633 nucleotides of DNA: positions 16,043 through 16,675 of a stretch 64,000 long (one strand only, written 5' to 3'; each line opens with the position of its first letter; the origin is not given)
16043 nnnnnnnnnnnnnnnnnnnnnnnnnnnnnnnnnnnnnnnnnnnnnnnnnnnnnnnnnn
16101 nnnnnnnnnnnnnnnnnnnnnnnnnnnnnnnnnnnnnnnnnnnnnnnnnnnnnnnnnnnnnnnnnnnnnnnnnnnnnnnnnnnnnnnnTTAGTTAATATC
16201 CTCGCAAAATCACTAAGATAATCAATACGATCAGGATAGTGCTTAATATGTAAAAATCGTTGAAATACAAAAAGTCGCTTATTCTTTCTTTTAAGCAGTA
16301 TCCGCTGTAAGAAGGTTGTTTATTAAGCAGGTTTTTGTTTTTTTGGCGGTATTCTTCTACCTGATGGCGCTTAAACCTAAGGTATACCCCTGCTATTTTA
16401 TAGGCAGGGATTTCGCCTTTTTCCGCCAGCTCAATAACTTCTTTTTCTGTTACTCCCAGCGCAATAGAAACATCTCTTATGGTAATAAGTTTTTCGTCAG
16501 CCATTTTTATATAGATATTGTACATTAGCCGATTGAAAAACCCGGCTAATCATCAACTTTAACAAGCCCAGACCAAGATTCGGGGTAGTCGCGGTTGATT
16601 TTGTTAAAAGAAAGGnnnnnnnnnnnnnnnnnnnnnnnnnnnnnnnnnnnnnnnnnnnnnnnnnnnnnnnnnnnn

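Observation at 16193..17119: Tandem excisionase-type HTH proteins: one membrane-anchored, one fused to a bactofilin domain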

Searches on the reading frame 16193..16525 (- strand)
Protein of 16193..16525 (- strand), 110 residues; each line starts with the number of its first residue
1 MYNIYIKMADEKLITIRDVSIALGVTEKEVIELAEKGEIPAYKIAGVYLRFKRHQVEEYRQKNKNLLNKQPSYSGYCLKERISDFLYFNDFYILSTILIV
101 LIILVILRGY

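Call 3: search_protein_families(library=pfam, proteins=[window:16193-16525:-], max_evalue=1)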
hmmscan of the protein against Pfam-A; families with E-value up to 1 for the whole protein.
window:16193-16525:- (110 aa): 4 families
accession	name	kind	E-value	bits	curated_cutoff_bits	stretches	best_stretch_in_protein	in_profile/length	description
PF12728.13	HTH_17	-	1.2e-07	32.4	27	1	14-63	2-50/51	Helix-turn-helix domain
PF13591.12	MerR_2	-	0.052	13.8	29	1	14-60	1-46/84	MerR HTH family regulatory protein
PF01556.23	DnaJ_C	-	0.1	13.1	26.6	1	17-69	34-88/152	DnaJ C terminal domain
PF02961.22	SAM_BAF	-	0.11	13.4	25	1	18-83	19-86/88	Barrier to autointegration factor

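Call 4: search_protein_families(library=ncbifam, proteins=[window:16193-16525:-], max_evalue=1)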
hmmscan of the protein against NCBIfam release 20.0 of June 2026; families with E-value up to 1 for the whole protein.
window:16193-16525:- (110 aa): 3 families
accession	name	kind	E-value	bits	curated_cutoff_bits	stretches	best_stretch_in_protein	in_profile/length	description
NF047737.1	antiphage_MADS1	equivalog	1e-07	32.1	80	1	11-58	1-47/49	methylation-associated defense system helix-turn-helix domain-containing protein MAD1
TIGR01764.1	excise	domain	2.3e-07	31.1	28.8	1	14-59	2-46/49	excisionase family DNA-binding protein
NF033787.1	HTH_BldC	subfamily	0.075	12.9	77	1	13-58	2-47/49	BldC family transcriptional regulator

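Call 7: find_homologous_proteins(query=window:16193-16525:-)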
Query window:16193-16525:- (110 aa): 316 proteins with E <= 0.001 among 322 candidates; the best 120 are listed.
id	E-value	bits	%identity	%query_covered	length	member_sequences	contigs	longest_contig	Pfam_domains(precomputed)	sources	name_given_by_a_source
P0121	1.7e-63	229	100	100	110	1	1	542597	PF12728.14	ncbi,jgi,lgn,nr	ncbi:MAG: helix-turn-helix domain-containing protein [Candidatus Omnitrophica bacterium]|jgi:excisio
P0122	1.6e-36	142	65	93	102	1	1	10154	PF12728.14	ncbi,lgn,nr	ncbi:MAG: helix-turn-helix domain-containing protein [Candidatus Omnitrophica bacterium]|nr:helix-tu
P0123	3.5e-36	141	64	94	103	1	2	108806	PF12728.14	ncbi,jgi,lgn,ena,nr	ncbi:MAG TPA: helix-turn-helix domain-containing protein [Patescibacteria group bacterium]|nr:helix-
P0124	5.8e-36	141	63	94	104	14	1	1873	PF12728.14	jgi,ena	jgi:excisionase family DNA binding protein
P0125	1.6e-35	139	65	94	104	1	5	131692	PF12728.14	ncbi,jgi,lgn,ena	-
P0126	1.9e-35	139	63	94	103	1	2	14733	PF12728.14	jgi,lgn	-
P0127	2.9e-35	138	65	94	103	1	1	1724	PF12728.14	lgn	-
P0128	3.3e-35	138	65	93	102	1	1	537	PF12728.14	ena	-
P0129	4.6e-35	138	59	94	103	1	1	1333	PF12728.14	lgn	-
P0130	4.7e-35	138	63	94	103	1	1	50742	PF12728.14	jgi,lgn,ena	-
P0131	6.3e-35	137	61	94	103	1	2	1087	PF12728.14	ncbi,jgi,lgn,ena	-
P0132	9.3e-35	137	59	94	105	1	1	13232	PF12728.14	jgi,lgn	jgi:excisionase family DNA binding protein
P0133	1.0e-34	137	67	77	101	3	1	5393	PF12728.14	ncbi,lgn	-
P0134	2.7e-34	135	63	94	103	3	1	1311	PF12728.14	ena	-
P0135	2.7e-34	135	63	94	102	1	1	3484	PF12728.14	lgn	-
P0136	3.6e-34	135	60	94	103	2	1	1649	PF12728.14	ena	-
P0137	3.7e-34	135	63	92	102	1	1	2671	PF12728.14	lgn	-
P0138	4.5e-34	135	59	94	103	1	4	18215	PF12728.14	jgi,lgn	-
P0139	5.0e-34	134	67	93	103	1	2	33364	PF12728.14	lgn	-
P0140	5.4e-34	134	62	92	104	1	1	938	PF12728.14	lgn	-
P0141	6.5e-34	134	66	77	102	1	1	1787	PF12728.14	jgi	jgi:excisionase family DNA binding protein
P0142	6.6e-34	134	63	94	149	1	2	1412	PF12728.14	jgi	jgi:excisionase family DNA binding protein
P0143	7.5e-34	134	59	93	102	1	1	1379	PF12728.14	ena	-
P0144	7.6e-34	134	62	94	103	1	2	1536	PF12728.14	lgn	-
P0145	8.3e-34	134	61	94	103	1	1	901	PF12728.14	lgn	-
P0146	1.2e-33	133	63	94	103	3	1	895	PF12728.14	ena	-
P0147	2.1e-33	132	62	94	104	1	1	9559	PF12728.14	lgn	-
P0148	3.1e-33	132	66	80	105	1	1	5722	PF12728.14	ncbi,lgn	-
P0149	3.3e-33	132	61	77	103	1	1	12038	PF12728.14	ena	-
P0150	3.5e-33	132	61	94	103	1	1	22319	PF12728.14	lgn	-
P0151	3.6e-33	132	61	94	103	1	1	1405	PF12728.14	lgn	-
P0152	4.1e-33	132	61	94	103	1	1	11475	PF12728.14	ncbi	-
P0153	4.9e-33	131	61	94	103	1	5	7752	PF12728.14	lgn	-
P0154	7.0e-33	131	62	94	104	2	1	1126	PF12728.14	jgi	jgi:excisionase family DNA binding protein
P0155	7.6e-33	131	59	94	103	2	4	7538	PF12728.14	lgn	-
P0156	7.7e-33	131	59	94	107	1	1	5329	PF12728.14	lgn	-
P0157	7.8e-33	131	60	93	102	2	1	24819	PF12728.14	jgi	jgi:excisionase family DNA binding protein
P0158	8.6e-33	131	60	94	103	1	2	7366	PF12728.14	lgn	-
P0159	8.8e-33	130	58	94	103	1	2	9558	PF12728.14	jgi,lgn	jgi:excisionase family DNA binding protein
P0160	1.1e-32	130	57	94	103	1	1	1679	PF12728.14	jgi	jgi:excisionase family DNA binding protein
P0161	1.1e-32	130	60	93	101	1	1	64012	PF12728.14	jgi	-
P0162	1.2e-32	130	61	94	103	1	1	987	PF12728.14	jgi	jgi:excisionase family DNA binding protein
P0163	1.4e-32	130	62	82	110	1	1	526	PF12728.14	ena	-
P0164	1.4e-32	130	61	94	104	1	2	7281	PF12728.14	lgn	-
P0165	1.5e-32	130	59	94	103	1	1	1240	PF12728.14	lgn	-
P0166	1.5e-32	130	59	77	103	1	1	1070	PF12728.14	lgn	-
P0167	2.0e-32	129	59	93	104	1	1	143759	PF12728.14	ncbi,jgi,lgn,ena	ncbi:MAG: helix-turn-helix domain-containing protein [Candidatus Omnitrophota bacterium]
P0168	2.0e-32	129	60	94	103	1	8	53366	PF12728.14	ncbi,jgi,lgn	ncbi:MAG: helix-turn-helix domain-containing protein [Candidatus Omnitrophota bacterium]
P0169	2.0e-32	129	62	94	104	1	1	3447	PF12728.14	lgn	-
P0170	2.2e-32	129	60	94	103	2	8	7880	PF12728.14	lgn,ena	-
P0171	2.4e-32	129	62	77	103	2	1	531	PF12728.14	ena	-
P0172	2.5e-32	129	59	94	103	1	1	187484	PF12728.14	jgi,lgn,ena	-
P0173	3.1e-32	129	62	93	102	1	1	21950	PF12728.14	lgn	-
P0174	3.2e-32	129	59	77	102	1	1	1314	PF12728.14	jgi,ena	-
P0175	3.4e-32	129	59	94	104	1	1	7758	PF12728.14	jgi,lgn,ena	jgi:excisionase family DNA binding protein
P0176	3.5e-32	129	56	94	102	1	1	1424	PF12728.14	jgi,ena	-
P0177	3.6e-32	128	60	94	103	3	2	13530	PF12728.14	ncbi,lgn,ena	-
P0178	3.9e-32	128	65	93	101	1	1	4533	PF12728.14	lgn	-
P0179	4.2e-32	128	56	94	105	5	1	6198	PF12728.14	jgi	-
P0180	4.6e-32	128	58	94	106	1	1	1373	PF12728.14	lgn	-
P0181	5.0e-32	128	61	93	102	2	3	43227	PF12728.14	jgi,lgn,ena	-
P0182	7.2e-32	128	59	94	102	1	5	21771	PF12728.14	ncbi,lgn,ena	-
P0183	7.6e-32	127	61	94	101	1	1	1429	PF12728.14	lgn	-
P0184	7.8e-32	127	57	94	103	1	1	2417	PF12728.14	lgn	-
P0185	8.0e-32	127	61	94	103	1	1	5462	PF12728.14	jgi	-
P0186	1.1e-31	127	56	94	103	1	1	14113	PF12728.14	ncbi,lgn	-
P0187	1.1e-31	127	62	90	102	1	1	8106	PF12728.14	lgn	-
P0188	1.2e-31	127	54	94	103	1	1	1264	PF12728.14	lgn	-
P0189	1.2e-31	127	61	94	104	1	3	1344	PF12728.14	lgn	-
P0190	1.3e-31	127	63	75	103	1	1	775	PF12728.14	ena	-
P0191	1.3e-31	127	57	94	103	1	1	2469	PF12728.14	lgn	-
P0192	1.5e-31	127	60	77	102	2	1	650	PF12728.14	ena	-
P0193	1.5e-31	127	58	94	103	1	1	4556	PF12728.14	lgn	-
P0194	1.7e-31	126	56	77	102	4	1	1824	PF12728.14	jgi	jgi:excisionase family DNA binding protein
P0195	3.0e-31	126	62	78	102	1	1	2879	PF12728.14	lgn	-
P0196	3.3e-31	125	59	94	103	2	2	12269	PF12728.14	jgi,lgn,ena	-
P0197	4.1e-31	125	61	93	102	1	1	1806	PF12728.14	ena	-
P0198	4.7e-31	125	61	77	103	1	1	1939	PF12728.14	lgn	-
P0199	5.2e-31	125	57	94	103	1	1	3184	PF12728.14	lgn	-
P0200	5.2e-31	125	58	93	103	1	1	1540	PF12728.14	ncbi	-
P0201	5.2e-31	125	55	94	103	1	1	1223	PF12728.14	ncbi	-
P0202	5.6e-31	125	60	94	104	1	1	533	PF12728.14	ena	-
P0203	5.9e-31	125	57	94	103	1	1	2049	PF12728.14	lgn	-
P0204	6.4e-31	125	54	94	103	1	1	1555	PF12728.14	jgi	jgi:excisionase family DNA binding protein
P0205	6.7e-31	124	55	94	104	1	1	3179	PF12728.14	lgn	-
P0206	6.8e-31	124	57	93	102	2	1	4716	PF12728.14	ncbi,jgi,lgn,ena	ncbi:MAG: helix-turn-helix domain-containing protein [Candidatus Omnitrophota bacterium]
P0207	7.0e-31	124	55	94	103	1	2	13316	PF12728.14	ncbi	-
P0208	7.1e-31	124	58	94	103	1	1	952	PF12728.14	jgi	jgi:excisionase family DNA binding protein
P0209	7.4e-31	124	59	94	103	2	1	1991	PF12728.14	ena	-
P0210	7.5e-31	124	59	94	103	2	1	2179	PF12728.14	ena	-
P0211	7.9e-31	124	59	77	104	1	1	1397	PF12728.14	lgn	-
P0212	8.9e-31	124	61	77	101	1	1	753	PF12728.14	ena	-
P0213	1.1e-30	124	59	93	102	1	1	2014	PF12728.14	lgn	-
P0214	1.1e-30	124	56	93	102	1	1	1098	PF12728.14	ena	-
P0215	1.2e-30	124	57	94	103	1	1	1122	PF12728.14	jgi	jgi:excisionase family DNA binding protein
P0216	1.4e-30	123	59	94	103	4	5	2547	PF12728.14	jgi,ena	-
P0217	1.5e-30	123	57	94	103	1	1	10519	PF12728.14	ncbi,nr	ncbi:MAG: helix-turn-helix domain-containing protein [Candidatus Omnitrophica bacterium]|nr:helix-tu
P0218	1.5e-30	123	56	93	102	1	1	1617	PF12728.14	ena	-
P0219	1.5e-30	123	61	80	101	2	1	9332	PF12728.14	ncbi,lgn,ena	-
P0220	2.0e-30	123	55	93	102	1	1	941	PF12728.14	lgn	-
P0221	2.1e-30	123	64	77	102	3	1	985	PF12728.14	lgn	-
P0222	2.2e-30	123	57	94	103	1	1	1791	PF12728.14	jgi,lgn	jgi:excisionase family DNA binding protein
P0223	2.5e-30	123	61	94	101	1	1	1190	PF12728.14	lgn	-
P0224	3.3e-30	122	59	93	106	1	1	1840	PF12728.14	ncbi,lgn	-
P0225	4.0e-30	122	58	77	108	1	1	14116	PF12728.14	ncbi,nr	ncbi:MAG: helix-turn-helix domain-containing protein [Candidatus Omnitrophica bacterium]|nr:helix-tu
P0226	4.2e-30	122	60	77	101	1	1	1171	PF12728.14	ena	-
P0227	4.7e-30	122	58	93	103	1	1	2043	PF12728.14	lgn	-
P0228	5.4e-30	122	57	94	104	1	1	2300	PF12728.14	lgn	-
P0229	6.0e-30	121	59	94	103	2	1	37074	PF12728.14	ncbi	-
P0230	6.1e-30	121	57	90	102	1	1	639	PF12728.14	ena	-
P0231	6.1e-30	121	59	77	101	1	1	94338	PF12728.14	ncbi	ncbi:MAG: helix-turn-helix domain-containing protein [Candidatus Omnitrophota bacterium]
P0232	6.7e-30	121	56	94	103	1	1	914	PF12728.14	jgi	-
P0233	9.7e-30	121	56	94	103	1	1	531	PF12728.14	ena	-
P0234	1.0e-29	121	58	93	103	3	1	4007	PF12728.14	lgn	-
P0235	1.1e-29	121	59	94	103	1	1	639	PF12728.14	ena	-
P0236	1.2e-29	120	59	77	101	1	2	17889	PF12728.14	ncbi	ncbi:MAG: helix-turn-helix domain-containing protein [bacterium]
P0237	1.2e-29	120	54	94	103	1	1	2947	PF12728.14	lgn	-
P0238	1.4e-29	120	60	77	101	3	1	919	PF12728.14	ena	-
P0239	1.5e-29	120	59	90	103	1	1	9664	PF12728.14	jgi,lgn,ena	-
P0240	1.5e-29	120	56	94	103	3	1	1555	PF12728.14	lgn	-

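Call 32: search_solved_structures(query=A1, max_evalue=1, show_alignments=2)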
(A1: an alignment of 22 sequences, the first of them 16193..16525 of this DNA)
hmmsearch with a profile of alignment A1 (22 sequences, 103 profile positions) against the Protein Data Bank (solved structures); distinct sequences matched with E-value up to 1: 4.
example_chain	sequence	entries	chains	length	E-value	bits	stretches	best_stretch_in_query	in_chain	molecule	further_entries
6fjw_A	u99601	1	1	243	0.5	13.8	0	22-69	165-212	Cas6 protein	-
2ea7_A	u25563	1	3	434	0.74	13.3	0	38-84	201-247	7S globulin-1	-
2eaa_A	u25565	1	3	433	0.88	13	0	38-84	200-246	7S globulin-3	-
4j2n_A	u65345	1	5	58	0.91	13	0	9-53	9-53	Gp37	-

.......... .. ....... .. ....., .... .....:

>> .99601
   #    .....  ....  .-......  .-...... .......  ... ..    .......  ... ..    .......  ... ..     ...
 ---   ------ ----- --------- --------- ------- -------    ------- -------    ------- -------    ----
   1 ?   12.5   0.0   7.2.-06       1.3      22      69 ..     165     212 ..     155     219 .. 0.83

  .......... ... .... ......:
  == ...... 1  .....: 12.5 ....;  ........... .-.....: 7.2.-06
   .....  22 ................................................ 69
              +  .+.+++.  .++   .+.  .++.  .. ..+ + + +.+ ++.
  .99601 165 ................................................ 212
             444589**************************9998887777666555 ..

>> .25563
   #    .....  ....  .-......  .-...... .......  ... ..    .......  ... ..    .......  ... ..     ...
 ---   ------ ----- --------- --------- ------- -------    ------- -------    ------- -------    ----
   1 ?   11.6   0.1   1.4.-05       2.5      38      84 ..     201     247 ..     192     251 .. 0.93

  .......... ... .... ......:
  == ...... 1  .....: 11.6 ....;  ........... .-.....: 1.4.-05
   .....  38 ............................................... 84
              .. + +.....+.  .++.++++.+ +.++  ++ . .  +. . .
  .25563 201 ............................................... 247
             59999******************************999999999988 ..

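Call 57: predict_structure(alignment_id=A1)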
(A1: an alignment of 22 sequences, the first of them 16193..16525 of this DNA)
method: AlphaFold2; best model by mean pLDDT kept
length: 110 residues; sequences in the alignment: 22
mean_pLDDT: 75.7   pTM: 0.55
mean pLDDT of the five models: 75.7, 72.4, 72.3, 68.9, 68.3
residues with pLDDT >= 90: 12; 70-90: 68; 50-70: 17; < 50: 13
segments of 3 or more residues with pLDDT < 50: 1-7, 70-72
pLDDT, mean of each block of 10 residues (from residue 1): 47 82 82 87 81 85 62 56 75 89 86
secondary structure, 60 per line:
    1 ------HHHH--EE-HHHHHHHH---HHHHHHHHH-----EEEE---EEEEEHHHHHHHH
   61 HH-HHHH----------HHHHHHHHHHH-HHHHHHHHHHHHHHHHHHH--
elements in order: H7-10 H16-23 H27-35 E41-44 E48-52 H53-62 H64-67 H78-88 H90-108

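Call 84: fold_search(model_id=the predicted structure, library=pdb)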
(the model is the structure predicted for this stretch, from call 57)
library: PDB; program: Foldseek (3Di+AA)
matches with E <= 10: 716; with E <= 0.001: 0
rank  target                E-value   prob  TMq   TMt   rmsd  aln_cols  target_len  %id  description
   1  5i44_K                1.7e-02  1.00  0.45  0.69   2.5        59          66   19  Structure of RacA-DNA complex; P21 form (released 2016-05-04)
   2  6ama_B                2.2e-02  1.00  0.40  0.77   4.4        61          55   24  Structure of S. coelicolor/S. venezuelae BldC-smeA-ssfA complex to 3.09 Angstrom (released 2018-03-28)
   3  6ama_Y                2.5e-02  1.00  0.40  0.75   4.3        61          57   24  Structure of S. coelicolor/S. venezuelae BldC-smeA-ssfA complex to 3.09 Angstrom (released 2018-03-28)
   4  6ama_H                2.5e-02  1.00  0.40  0.78   5.1        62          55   24  Structure of S. coelicolor/S. venezuelae BldC-smeA-ssfA complex to 3.09 Angstrom (released 2018-03-28)
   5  4j2n_A                2.7e-02  1.00  0.41  0.79   1.1        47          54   26  Crystal Structure of mycobacteriophage Pukovnik Xis (released 2013-10-23)
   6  5i44_B                2.7e-02  1.00  0.42  0.63   3.3        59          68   19  Structure of RacA-DNA complex; P21 form (released 2016-05-04)
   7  3ucs_A                3.0e-02  0.99  0.46  0.50  12.7       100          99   14  Crystal structure of the complex between CBPA J-domain and CBPM (released 2013-07-03)
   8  6ama_A                3.2e-02  1.00  0.40  0.79   4.5        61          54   24  Structure of S. coelicolor/S. venezuelae BldC-smeA-ssfA complex to 3.09 Angstrom (released 2018-03-28)
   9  2nyx_B                3.4e-02  0.54  0.25  0.20  12.6       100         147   13  Crystal structure of RV1404 from Mycobacterium tuberculosis (released 2006-12-05)
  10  6amk_B                4.2e-02  1.00  0.43  0.88   1.1        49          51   22  Structure of Streptomyces venezuelae BldC-whiI opt complex (released 2018-03-28)
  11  6ama_P                4.2e-02  1.00  0.40  0.76   4.4        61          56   24  Structure of S. coelicolor/S. venezuelae BldC-smeA-ssfA complex to 3.09 Angstrom (released 2018-03-28)
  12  1q06_B                4.2e-02  0.93  0.38  0.34  12.6       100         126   18  Crystal structure of the Ag(I) form of E. coli CueR, a copper efflux regulator (released 2003-09-16)
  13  4wlw_A                4.2e-02  0.92  0.37  0.32  11.7       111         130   18  CRYSTAL STRUCTURE OF THE AG(I) (ACTIVATOR) FORM OF E. COLI CUER, A COPPER EFFLUX REGULATOR, BOUND TO COPA PROMOTER DNA (released 2015-09-02)
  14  4j2n_C                4.4e-02  1.00  0.40  0.76   1.1        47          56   26  Crystal Structure of mycobacteriophage Pukovnik Xis (released 2013-10-23)
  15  5i44_A                5.0e-02  1.00  0.44  0.67   2.1        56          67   20  Structure of RacA-DNA complex; P21 form (released 2016-05-04)
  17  5i44_I                6.1e-02  1.00  0.43  0.68   2.5        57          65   19  Structure of RacA-DNA complex; P21 form (released 2016-05-04)
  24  5i44_G                9.6e-02  1.00  0.45  0.67   2.5        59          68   19  Structure of RacA-DNA complex; P21 form (released 2016-05-04)
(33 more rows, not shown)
